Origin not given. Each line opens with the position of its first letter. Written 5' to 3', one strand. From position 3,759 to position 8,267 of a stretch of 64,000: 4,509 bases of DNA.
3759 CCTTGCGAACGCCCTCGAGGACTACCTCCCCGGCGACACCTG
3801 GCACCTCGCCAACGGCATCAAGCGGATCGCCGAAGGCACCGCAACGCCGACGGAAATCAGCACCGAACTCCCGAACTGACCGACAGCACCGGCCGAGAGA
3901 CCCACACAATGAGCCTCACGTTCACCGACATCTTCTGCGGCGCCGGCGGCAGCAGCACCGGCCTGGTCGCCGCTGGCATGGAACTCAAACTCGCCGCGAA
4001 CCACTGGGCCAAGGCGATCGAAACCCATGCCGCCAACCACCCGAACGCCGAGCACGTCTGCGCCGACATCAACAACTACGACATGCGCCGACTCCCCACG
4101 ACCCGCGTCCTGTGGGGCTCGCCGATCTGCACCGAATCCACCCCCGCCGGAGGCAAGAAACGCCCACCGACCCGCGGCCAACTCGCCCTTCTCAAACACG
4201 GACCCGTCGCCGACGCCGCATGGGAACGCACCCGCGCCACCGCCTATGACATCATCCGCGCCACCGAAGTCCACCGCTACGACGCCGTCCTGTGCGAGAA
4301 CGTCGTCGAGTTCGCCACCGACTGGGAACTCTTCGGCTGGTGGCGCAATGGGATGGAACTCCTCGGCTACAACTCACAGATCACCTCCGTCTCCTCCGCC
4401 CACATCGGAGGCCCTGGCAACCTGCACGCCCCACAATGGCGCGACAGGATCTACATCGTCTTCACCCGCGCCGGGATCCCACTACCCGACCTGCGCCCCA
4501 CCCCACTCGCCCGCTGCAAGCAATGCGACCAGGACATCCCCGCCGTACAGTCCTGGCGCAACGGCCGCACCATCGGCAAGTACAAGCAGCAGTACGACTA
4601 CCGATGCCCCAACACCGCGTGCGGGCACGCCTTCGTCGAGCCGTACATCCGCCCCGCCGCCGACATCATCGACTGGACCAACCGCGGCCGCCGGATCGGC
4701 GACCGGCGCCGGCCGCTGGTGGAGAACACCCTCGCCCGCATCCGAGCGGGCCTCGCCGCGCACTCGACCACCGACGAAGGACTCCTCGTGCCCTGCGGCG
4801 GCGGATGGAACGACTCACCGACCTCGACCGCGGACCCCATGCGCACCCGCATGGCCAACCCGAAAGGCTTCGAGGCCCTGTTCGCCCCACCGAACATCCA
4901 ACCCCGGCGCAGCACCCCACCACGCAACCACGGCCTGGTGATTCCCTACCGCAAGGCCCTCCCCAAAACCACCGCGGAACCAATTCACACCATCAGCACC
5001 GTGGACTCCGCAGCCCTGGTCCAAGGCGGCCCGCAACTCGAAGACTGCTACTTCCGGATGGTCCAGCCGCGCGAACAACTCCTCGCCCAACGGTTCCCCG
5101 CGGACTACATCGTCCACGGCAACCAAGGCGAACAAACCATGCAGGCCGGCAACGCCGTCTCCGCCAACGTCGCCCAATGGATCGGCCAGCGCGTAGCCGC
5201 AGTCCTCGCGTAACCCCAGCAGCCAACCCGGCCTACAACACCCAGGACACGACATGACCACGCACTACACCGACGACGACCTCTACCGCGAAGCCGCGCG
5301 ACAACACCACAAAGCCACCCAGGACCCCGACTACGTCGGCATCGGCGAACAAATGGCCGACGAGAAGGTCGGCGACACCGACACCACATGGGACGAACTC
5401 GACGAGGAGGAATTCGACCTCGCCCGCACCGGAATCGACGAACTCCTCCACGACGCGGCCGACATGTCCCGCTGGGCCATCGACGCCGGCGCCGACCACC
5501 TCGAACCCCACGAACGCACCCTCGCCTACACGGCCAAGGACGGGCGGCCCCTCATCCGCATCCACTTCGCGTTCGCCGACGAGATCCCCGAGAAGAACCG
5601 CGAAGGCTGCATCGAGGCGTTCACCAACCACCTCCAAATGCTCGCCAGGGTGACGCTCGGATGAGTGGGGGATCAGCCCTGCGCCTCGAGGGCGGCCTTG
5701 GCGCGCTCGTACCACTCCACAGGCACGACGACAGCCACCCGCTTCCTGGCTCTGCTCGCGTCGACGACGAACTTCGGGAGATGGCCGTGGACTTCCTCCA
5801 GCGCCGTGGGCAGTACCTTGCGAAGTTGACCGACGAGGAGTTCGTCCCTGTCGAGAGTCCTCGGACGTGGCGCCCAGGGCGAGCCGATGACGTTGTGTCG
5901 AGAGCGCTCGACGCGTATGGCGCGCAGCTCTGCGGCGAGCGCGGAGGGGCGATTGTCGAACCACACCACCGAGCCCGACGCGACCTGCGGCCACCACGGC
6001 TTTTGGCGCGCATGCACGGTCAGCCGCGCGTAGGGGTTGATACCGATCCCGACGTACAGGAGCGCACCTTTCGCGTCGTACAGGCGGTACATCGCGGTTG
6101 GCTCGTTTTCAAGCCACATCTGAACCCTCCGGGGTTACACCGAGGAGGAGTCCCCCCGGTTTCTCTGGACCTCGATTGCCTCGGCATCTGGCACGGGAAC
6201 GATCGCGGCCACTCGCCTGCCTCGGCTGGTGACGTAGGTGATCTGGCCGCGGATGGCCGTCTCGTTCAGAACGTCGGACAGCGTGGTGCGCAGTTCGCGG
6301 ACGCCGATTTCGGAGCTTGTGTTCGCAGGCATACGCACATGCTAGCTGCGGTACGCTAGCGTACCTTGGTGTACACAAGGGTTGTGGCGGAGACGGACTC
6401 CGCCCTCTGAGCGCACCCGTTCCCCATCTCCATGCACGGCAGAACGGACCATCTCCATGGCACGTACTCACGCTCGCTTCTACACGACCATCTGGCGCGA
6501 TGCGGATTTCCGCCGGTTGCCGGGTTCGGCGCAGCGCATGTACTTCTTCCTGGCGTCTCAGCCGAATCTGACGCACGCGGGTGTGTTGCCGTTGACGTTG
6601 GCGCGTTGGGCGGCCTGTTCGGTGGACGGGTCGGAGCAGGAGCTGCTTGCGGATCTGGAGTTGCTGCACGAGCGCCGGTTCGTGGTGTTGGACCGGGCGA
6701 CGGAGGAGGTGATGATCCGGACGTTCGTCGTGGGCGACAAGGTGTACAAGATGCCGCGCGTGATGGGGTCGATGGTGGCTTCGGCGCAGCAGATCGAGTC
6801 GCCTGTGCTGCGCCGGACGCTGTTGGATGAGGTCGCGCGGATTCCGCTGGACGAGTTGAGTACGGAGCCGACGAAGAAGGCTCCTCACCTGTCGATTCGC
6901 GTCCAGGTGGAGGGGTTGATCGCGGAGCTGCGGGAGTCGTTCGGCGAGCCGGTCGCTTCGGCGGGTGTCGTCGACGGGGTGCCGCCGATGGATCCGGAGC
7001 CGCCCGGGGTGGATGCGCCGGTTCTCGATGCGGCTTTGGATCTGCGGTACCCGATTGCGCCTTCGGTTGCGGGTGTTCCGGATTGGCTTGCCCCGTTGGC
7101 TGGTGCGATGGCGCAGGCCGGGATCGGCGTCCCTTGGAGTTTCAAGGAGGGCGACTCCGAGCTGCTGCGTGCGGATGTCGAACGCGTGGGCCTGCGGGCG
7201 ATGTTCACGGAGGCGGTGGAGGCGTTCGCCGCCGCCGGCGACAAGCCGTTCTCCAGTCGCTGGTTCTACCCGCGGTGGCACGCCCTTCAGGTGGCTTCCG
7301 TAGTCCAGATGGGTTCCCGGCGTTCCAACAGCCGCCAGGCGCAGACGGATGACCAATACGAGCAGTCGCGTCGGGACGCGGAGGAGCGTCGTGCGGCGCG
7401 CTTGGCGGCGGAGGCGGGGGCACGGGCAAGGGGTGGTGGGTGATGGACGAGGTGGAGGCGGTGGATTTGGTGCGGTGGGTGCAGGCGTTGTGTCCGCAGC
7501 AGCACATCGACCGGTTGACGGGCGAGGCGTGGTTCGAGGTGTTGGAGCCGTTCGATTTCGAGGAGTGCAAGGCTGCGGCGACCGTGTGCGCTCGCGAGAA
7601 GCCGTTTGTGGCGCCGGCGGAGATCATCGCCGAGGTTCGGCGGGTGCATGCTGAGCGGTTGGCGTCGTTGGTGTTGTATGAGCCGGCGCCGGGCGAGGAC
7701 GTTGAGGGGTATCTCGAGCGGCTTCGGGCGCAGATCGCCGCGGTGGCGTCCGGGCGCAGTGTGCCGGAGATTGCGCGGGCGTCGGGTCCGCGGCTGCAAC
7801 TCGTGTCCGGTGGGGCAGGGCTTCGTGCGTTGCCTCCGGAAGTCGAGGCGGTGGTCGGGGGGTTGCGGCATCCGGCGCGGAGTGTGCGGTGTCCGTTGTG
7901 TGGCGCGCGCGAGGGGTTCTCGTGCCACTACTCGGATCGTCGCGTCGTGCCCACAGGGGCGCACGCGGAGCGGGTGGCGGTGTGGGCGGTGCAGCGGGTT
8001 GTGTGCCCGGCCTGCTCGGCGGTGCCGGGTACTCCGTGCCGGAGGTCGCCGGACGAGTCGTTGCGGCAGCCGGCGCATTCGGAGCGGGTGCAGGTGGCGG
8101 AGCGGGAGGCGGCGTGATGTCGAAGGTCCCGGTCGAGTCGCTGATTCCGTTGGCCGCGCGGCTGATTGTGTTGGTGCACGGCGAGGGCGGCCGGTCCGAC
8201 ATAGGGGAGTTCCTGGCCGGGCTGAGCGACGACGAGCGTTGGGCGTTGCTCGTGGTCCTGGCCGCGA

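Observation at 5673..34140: Candidate new system: GIY-YIG nuclease fused to a paralog of its own upstream regulator, twice with different DNA-binding domains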

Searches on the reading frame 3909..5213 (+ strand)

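Call 120: search_protein_families(library=pfam, proteins=[window:3909-5213:+], max_evalue=0.001)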
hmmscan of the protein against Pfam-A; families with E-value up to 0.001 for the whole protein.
window:3909-5213:+ (434 aa): 1 family
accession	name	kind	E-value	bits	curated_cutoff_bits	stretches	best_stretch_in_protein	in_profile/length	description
PF00145.23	DNA_methylase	-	2.6e-23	83.4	22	1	4-429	2-322/324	C-5 cytosine-specific DNA methylase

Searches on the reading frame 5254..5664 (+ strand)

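Call 31: search_protein_families(library=phrogs, proteins=[window:5254-5664:+], max_evalue=0.01)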
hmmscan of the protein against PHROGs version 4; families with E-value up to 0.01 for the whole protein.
window:5254-5664:+ (136 aa): 1 family
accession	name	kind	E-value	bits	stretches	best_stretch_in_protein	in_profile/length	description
phrog_34277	-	unknown function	1e-26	95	1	2-122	4-147/157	-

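Call 120: search_protein_families(library=pfam, proteins=[window:5254-5664:+], max_evalue=0.001)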
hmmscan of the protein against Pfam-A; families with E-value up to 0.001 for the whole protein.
window:5254-5664:+ (136 aa): 0 families

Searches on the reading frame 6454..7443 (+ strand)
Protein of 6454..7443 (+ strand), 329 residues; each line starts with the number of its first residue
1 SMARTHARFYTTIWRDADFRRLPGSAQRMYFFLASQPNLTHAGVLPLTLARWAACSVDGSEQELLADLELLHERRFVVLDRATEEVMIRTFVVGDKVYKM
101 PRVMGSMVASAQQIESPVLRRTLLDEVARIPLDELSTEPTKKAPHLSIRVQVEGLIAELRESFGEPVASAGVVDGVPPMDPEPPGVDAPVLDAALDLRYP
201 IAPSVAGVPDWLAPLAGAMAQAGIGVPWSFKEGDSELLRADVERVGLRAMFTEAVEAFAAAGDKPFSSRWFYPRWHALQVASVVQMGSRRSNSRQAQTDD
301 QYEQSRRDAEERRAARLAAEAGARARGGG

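Call 31: search_protein_families(library=phrogs, proteins=[window:6454-7443:+], max_evalue=0.01)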
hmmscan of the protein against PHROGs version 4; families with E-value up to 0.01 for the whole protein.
window:6454-7443:+ (329 aa): 4 families
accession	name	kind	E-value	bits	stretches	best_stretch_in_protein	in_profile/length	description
phrog_3171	-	DNA, RNA and nucleotide metabolism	4.5e-39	135.8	1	2-135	1-134/331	replication initiation protein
phrog_8064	-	DNA, RNA and nucleotide metabolism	9.4e-34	118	1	2-170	88-255/446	replication initiation protein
phrog_30000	-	unknown function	3e-07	31.3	1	206-288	207-290/334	-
phrog_25711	-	unknown function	0.0029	18.8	1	8-99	8-99/164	-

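Call 120: search_protein_families(library=pfam, proteins=[window:6457-7443:+], max_evalue=0.001)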
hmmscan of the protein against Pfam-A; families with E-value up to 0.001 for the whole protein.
window:6457-7443:+ (328 aa): 0 families

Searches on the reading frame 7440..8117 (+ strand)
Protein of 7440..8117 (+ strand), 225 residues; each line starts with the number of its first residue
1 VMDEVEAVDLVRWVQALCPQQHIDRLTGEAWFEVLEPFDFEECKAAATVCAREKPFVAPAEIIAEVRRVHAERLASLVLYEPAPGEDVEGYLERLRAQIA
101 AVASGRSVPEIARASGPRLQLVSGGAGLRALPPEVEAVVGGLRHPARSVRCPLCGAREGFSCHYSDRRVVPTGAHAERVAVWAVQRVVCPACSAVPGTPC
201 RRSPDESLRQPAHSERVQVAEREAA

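Call 31: search_protein_families(library=phrogs, proteins=[window:7440-8117:+], max_evalue=0.01)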
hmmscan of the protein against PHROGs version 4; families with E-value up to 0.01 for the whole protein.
window:7440-8117:+ (225 aa): 3 families
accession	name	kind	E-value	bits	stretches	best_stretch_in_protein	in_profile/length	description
phrog_22143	-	unknown function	8.2e-19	69.2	1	2-112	1-117/156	-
phrog_8924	-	unknown function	7.2e-13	50.2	1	2-115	1-122/223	-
phrog_2289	-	DNA, RNA and nucleotide metabolism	0.0052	18.1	1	2-56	1-56/116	helicase loader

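Call 120: search_protein_families(library=pfam, proteins=[window:7440-8117:+], max_evalue=0.001)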
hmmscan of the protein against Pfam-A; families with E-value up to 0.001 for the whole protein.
window:7440-8117:+ (225 aa): 1 family
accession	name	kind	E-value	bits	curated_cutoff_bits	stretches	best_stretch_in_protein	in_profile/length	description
PF24623.2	Phage_zn_bind_8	-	1.9e-11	43.9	24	2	182-223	7-48/57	Putative DNA-binding phage zinc finger domain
